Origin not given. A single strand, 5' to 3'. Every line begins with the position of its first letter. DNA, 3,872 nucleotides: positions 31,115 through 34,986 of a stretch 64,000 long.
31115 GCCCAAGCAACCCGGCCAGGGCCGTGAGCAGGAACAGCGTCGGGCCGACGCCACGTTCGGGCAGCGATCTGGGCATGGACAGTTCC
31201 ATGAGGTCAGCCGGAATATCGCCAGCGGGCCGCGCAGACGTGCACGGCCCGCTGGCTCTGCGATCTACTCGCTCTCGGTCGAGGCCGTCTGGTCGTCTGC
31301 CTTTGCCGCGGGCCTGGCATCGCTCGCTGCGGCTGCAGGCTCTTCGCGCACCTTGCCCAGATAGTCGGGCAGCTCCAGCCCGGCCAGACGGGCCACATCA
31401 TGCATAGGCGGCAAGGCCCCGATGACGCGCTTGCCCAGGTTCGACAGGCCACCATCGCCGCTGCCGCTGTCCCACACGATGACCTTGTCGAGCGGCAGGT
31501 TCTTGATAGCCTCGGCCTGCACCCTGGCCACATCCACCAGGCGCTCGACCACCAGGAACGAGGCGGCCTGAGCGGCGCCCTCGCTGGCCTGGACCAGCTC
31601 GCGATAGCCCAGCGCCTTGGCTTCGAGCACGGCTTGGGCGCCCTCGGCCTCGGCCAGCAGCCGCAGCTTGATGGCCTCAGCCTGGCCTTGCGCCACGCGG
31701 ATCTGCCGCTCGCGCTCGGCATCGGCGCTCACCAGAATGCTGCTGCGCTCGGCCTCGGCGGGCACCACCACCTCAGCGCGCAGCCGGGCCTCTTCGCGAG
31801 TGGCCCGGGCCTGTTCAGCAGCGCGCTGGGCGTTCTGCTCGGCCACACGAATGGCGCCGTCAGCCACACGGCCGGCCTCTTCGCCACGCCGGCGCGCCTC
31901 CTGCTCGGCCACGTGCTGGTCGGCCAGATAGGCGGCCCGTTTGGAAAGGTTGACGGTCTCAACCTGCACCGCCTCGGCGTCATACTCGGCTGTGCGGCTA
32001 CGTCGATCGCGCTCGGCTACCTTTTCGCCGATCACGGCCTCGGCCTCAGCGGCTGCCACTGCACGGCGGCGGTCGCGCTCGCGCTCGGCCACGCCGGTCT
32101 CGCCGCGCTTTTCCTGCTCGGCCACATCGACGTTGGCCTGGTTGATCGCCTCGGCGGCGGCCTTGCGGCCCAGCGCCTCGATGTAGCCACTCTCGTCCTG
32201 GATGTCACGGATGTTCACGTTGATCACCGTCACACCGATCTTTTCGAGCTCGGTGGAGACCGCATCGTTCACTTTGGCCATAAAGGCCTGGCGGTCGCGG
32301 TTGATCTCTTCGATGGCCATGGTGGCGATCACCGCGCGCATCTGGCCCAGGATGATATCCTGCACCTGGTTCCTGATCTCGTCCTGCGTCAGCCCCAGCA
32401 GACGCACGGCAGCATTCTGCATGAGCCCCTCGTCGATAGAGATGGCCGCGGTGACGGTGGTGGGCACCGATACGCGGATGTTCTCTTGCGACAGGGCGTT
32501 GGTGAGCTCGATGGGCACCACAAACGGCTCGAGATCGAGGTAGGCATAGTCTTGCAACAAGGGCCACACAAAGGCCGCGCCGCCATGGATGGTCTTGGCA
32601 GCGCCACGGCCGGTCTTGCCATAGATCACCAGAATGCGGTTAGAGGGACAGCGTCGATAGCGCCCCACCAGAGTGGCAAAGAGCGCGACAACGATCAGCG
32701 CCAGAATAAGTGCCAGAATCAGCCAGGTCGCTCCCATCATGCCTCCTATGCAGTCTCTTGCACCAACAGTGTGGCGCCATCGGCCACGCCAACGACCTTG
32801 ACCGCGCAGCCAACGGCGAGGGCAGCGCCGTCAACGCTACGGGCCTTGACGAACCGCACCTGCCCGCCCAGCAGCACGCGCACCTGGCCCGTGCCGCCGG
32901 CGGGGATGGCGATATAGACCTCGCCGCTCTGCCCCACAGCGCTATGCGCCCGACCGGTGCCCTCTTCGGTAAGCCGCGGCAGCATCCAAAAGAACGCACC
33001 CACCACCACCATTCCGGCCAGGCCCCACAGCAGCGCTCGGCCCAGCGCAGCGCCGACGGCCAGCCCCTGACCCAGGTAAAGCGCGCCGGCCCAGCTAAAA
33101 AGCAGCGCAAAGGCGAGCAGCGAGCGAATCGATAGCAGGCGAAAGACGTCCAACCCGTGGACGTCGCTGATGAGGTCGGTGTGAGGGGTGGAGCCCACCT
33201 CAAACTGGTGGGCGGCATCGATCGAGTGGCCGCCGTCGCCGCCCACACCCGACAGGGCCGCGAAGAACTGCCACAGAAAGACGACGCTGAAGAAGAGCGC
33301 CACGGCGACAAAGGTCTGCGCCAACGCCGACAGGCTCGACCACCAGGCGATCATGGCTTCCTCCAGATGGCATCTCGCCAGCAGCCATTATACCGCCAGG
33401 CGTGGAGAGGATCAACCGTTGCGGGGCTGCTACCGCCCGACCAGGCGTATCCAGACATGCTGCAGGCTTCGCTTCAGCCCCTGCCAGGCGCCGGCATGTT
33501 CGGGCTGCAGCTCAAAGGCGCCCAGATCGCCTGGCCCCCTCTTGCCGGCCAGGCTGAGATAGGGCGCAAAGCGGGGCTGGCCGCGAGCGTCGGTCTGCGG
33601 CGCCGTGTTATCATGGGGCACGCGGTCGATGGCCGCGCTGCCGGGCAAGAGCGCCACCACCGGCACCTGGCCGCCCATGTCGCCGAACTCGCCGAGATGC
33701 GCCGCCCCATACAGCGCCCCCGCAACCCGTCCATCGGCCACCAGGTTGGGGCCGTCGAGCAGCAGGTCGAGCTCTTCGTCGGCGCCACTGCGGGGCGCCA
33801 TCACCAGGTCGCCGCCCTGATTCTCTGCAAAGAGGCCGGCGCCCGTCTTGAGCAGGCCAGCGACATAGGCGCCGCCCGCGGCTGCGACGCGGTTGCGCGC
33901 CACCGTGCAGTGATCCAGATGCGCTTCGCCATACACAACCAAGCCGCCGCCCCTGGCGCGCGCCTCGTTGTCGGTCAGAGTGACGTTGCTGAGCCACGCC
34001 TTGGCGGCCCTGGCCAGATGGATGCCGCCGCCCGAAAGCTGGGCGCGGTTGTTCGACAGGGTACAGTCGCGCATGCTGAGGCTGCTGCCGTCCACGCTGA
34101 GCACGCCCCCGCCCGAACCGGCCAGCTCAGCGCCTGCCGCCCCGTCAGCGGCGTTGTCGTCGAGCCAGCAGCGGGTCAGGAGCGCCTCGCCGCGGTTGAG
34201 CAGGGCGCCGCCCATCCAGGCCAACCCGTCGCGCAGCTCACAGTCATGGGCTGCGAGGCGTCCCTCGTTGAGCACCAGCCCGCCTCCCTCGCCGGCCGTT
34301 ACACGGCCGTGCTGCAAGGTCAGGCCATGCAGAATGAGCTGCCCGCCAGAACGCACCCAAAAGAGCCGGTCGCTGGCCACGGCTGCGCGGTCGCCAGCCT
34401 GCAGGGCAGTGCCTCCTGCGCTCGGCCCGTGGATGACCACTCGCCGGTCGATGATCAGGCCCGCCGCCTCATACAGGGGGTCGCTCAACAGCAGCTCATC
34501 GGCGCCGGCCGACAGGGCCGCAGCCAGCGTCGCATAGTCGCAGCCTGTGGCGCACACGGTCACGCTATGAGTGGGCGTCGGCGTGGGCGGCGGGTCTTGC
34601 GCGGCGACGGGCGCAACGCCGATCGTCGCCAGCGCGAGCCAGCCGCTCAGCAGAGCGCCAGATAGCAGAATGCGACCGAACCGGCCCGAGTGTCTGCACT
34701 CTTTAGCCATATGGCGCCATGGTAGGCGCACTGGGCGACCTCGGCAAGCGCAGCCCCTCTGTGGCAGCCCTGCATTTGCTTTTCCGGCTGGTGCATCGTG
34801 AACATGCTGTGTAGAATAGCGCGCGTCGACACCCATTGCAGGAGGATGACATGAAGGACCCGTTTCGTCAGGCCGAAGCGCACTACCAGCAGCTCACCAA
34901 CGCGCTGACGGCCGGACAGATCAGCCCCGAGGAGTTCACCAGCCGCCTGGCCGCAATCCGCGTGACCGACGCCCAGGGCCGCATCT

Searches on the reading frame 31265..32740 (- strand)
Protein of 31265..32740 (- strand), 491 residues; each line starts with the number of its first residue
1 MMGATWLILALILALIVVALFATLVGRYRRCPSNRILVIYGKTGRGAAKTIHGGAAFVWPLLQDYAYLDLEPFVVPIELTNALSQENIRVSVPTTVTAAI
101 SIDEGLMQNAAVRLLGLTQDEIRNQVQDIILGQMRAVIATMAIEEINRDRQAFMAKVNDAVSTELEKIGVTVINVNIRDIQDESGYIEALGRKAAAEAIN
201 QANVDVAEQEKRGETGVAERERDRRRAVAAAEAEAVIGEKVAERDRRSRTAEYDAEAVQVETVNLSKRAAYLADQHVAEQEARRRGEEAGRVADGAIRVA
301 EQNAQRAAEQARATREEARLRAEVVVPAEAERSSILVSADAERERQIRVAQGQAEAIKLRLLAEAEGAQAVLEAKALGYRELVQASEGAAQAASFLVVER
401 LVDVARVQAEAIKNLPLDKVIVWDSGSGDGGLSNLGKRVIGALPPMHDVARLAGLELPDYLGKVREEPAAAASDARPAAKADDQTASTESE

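Call 56: search_protein_families(library=pfam, proteins=[window:31265-32740:-], max_evalue=0.0001)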
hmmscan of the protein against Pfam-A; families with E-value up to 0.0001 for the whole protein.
window:31265-32740:- (491 aa): 1 family
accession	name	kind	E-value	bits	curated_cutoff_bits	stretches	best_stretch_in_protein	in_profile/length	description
PF01145.31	Band_7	-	2.4e-29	103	23.6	1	32-211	4-176/176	SPFH domain / Band 7 family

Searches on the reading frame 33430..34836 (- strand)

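Call 56: search_protein_families(library=pfam, proteins=[window:33430-34836:-], max_evalue=0.0001)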
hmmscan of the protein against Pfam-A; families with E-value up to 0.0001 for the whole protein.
window:33430-34836:- (468 aa): 1 family
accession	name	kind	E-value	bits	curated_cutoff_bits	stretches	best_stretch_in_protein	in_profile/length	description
PF13229.12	Beta_helix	-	2.8e-06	27.5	25.9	1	199-316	39-138/158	Right handed beta helix region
